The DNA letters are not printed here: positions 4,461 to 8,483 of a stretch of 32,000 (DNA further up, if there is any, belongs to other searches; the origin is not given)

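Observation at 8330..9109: pglX-coupled protein with an RlmJ-like motif pattern but DPDN instead of DPPY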

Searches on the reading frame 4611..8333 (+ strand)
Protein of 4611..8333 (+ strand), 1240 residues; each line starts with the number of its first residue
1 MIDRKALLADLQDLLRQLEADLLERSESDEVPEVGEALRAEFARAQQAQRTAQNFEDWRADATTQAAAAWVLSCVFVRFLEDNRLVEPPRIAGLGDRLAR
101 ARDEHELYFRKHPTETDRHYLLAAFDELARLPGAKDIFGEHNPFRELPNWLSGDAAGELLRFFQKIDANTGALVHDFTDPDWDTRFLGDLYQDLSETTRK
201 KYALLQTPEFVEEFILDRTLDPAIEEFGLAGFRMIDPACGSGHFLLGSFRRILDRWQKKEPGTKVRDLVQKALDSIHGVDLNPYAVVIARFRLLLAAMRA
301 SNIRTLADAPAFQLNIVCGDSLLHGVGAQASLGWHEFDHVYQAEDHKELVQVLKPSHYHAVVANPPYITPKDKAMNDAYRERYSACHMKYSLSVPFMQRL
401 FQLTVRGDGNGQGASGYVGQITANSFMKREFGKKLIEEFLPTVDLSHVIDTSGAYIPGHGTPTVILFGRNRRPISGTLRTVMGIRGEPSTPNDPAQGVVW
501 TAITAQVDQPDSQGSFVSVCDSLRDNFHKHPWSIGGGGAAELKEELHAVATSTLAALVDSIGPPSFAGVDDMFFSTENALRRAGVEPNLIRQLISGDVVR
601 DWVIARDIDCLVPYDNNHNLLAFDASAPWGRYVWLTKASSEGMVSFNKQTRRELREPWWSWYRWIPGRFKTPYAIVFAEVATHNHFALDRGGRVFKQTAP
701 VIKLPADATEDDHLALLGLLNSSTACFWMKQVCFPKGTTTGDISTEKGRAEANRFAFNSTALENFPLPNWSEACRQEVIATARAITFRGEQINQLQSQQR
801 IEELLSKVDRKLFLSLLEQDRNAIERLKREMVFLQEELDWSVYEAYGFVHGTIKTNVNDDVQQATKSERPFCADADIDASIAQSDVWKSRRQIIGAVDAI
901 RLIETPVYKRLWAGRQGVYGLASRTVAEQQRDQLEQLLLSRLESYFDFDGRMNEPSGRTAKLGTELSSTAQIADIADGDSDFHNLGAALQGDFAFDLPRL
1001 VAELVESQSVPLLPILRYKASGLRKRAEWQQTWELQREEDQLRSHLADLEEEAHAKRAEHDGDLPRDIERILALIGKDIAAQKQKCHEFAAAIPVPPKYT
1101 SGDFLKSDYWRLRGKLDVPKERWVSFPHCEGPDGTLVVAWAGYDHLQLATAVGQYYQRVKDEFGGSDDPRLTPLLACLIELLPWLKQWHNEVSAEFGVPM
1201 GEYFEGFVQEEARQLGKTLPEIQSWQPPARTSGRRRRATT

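Call 5: search_protein_families(library=pfam, proteins=[window:4611-8333:+], max_evalue=0.01)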
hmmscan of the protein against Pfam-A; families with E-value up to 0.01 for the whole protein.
window:4611-8333:+ (1240 aa): 4 families
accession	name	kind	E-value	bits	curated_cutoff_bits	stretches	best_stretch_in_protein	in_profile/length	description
PF22654.1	DUF7008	-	1.4e-93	314.3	42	2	885-1236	79-368/368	Domain of unknown function (DUF7008)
PF07669.17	Eco57I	-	1.4e-16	61.5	25.3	1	275-451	2-165/171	Eco57I restriction-modification methylase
PF20473.4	MmeI_Mtase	-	1.4e-08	34.7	27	1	229-374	18-152/259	MmeI, DNA-methyltransferase domain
PF02384.22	N6_Mtase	-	2.7e-05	24.1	20.4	1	198-403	21-172/311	N-6 DNA Methylase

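Call 6: search_protein_families(library=padloc, proteins=[window:4611-8333:+], max_evalue=0.01)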
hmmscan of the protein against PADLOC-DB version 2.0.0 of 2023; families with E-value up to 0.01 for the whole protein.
window:4611-8333:+ (1240 aa): 45 families (the best 25 are shown)
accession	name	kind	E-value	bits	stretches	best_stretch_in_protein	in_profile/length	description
PDLC02529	PglX|PglXI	-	0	1404.8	2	1-871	1-857/1189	PglX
PDLC03617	REase_MTase_IIG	-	2.4e-277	921.1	2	6-1041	6-1031/1183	Type IIG restriction enzyme-methyltransferase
PDLC02536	PglX|PglXI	-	1.1e-88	296.2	2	965-1236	299-559/560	PglX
PDLC03604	REase_MTase_IIG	-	1.7e-15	54.2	1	194-451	349-627/1011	Type IIG restriction enzyme-methyltransferase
PDLC03335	MTase_II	-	4.2e-15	53.4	1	190-452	67-285/607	Type II methyltransferase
PDLC02521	PglX|PglXI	-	6.1e-13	45.6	2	229-309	306-384/1174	PglX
PDLC03630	REase_MTase_IIG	-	1.6e-12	44.1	1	186-296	353-469/1100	Type IIG restriction enzyme-methyltransferase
PDLC03313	MTase_II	-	3.7e-12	43.6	1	205-450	25-231/563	Type II methyltransferase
PDLC02525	PglX|PglXI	-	1.3e-11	41.8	2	233-307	286-358/607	PglX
PDLC03600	REase_MTase_IIG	-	3.9e-11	39.6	2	233-316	303-382/1205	Type IIG restriction enzyme-methyltransferase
PDLC02523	PglX|PglXI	-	1.6e-10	37.4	1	231-319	331-423/1428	PglX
PDLC02518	PglX|PglXI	-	2.3e-10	36.9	1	231-325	308-402/1412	PglX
PDLC03609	REase_MTase_IIG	-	7.3e-10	35.3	1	233-450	438-642/1066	Type IIG restriction enzyme-methyltransferase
PDLC02528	PglX|PglXI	-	7.8e-10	35.1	1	229-313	289-373/1125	PglX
PDLC03631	REase_MTase_IIG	-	1.6e-09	34.3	1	186-368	293-473/1086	Type IIG restriction enzyme-methyltransferase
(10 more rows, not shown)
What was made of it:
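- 4611..8333 (+): pglX, the BREX N6-adenine DNA methyltransferase. Its catalytic motifs are intact. Pfam Eco57I, MmeI_Mtase, N6_Mtase and DUF7008 (calls 5, 6).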
